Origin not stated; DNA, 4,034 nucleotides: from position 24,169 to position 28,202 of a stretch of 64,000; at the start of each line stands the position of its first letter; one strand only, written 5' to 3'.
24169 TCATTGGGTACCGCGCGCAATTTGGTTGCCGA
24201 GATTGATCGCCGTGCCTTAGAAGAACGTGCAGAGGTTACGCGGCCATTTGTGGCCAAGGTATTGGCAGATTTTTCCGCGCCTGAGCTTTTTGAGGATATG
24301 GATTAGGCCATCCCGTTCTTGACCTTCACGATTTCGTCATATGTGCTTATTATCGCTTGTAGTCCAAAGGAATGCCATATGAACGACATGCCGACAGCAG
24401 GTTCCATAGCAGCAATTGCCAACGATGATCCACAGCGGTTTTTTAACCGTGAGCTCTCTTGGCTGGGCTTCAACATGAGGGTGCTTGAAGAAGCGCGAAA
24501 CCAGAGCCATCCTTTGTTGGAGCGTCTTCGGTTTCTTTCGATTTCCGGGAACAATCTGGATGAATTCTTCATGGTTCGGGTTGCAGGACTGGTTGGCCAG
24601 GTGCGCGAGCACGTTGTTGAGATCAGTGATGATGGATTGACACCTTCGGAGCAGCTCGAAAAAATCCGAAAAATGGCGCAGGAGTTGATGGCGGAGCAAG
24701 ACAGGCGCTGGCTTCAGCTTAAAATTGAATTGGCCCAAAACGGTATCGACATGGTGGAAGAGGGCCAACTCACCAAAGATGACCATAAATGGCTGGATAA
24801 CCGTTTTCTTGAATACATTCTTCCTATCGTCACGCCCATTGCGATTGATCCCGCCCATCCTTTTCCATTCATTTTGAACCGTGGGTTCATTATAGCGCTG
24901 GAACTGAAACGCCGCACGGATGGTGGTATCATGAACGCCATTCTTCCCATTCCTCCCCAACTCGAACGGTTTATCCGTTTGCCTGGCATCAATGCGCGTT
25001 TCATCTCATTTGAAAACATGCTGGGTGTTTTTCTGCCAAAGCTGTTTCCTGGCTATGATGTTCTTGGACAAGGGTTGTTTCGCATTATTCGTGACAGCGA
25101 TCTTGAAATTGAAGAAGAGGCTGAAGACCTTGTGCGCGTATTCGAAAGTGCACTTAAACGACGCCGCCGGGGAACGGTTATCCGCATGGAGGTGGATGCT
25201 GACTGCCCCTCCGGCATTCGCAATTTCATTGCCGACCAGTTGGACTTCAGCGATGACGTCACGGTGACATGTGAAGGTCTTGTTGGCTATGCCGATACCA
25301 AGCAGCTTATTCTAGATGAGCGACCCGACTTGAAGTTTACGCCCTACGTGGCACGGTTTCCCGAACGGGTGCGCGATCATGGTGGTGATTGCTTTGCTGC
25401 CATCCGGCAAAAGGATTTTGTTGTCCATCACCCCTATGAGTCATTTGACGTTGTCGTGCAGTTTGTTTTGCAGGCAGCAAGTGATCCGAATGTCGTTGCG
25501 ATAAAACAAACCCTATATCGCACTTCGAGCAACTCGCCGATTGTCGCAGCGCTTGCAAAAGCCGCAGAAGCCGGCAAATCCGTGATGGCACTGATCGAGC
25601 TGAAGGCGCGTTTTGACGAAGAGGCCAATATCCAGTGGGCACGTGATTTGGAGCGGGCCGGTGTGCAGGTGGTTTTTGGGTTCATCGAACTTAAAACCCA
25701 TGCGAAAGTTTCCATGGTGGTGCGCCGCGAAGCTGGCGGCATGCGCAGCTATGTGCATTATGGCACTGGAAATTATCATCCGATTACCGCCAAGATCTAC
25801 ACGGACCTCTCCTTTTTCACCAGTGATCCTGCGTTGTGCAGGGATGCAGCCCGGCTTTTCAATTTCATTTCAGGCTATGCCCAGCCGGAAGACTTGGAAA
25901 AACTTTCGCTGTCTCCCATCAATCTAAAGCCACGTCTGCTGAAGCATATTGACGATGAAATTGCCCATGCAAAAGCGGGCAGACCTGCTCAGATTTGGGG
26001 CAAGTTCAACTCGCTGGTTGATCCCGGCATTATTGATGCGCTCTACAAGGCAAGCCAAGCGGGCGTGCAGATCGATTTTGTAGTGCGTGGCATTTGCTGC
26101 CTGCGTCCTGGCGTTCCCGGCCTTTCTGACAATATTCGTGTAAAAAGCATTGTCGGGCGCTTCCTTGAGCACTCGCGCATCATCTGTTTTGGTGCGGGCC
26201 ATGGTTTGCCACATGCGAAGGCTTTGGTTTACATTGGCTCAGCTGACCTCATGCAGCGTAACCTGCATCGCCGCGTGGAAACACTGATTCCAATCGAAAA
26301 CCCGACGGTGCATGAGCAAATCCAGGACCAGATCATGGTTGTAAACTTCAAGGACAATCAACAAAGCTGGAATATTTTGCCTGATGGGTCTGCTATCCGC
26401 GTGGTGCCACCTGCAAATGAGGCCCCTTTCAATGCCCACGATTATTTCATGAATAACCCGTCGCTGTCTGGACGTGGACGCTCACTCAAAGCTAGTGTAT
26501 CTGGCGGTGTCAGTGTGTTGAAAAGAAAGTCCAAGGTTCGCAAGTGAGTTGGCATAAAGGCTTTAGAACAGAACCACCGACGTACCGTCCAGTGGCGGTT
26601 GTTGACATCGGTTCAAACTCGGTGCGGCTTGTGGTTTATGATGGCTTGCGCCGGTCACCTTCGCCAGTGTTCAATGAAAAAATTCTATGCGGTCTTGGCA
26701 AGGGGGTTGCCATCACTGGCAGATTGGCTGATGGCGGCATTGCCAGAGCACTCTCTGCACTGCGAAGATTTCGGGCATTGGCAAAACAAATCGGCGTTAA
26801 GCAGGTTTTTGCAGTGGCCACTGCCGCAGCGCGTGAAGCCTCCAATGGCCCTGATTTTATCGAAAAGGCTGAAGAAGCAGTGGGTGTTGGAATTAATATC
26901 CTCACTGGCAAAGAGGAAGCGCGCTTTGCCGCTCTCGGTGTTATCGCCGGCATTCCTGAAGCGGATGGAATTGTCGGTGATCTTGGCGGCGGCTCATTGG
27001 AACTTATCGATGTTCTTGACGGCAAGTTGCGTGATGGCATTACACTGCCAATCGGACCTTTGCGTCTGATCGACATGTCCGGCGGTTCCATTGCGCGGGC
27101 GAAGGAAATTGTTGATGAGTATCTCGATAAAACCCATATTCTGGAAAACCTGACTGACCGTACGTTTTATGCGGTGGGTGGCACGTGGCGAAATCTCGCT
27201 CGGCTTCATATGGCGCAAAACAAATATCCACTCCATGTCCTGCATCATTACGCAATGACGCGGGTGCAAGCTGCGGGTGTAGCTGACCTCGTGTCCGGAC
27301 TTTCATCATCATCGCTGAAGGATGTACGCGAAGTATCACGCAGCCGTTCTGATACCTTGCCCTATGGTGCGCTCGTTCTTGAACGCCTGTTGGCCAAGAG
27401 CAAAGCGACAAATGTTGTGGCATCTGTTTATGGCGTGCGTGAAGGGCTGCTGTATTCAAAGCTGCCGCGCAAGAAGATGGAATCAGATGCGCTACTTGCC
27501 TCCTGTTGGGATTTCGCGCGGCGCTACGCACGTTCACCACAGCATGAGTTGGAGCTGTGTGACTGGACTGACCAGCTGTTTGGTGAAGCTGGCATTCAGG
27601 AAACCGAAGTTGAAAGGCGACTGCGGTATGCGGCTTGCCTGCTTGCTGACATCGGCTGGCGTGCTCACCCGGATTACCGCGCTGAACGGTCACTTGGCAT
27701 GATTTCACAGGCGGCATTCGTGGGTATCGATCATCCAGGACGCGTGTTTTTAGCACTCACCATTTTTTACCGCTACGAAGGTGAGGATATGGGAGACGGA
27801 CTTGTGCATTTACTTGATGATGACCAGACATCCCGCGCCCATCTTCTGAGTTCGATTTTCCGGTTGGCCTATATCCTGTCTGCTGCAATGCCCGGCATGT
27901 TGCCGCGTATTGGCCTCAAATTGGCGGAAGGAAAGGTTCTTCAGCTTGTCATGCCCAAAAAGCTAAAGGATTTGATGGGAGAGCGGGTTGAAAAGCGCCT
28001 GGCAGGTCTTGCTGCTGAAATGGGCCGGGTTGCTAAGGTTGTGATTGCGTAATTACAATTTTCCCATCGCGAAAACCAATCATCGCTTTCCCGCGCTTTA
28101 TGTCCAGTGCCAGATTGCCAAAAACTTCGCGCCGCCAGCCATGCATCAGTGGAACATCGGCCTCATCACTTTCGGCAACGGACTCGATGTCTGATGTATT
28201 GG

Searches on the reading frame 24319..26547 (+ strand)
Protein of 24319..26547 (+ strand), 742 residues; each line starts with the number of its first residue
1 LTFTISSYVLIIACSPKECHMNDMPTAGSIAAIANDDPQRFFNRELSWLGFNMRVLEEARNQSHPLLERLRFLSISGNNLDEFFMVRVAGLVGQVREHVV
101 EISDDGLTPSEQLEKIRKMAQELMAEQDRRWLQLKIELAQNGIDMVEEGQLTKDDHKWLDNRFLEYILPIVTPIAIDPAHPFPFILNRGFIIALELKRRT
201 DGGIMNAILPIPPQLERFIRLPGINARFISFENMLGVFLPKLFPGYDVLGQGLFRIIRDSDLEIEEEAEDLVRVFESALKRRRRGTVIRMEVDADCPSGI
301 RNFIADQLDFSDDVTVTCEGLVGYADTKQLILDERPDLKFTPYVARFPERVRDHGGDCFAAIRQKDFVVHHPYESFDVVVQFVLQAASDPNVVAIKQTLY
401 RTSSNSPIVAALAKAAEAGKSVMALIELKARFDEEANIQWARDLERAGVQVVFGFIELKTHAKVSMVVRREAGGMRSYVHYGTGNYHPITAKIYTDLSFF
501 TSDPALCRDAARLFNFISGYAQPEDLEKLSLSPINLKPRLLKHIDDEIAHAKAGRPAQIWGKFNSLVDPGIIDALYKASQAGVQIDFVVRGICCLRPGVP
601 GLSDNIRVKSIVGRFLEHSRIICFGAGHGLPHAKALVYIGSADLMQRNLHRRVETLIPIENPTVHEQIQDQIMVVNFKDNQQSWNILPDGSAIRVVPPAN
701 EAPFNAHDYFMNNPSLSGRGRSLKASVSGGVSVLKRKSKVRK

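Call 58: search_protein_families(library=pfam, proteins=[window:24319-26547:+], max_evalue=1e-10)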
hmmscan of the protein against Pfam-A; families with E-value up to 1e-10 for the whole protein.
window:24319-26547:+ (742 aa): 4 families
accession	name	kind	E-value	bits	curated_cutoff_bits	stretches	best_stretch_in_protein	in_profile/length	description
PF17941.7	PP_kinase_C_1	-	3.4e-73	245.1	25.7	1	358-522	2-166/167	Polyphosphate kinase C-terminal domain 1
PF13090.12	PP_kinase_C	-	4.7e-59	199.2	25.8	1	529-704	1-169/172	Polyphosphate kinase C-terminal domain 2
PF02503.22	PP_kinase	-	2.3e-51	174.6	31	1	155-329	2-182/183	Polyphosphate kinase middle domain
PF13089.11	PP_kinase_N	-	4.9e-38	130.2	23.8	1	41-145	1-106/107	Polyphosphate kinase N-terminal domain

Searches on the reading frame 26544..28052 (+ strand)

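Call 58: search_protein_families(library=pfam, proteins=[window:26544-28052:+], max_evalue=1e-10)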
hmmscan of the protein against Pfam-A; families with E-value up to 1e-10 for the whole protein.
window:26544-28052:+ (502 aa): 2 families
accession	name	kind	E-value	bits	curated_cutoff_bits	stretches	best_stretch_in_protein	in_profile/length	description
PF21697.3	Ppx_C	-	1.3e-53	182.3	27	1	327-499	11-186/187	Exopolyphosphatase, C-terminal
PF02541.22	Ppx-GppA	-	2.3e-47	162.2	27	1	36-309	7-284/285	Ppx/GppA phosphatase family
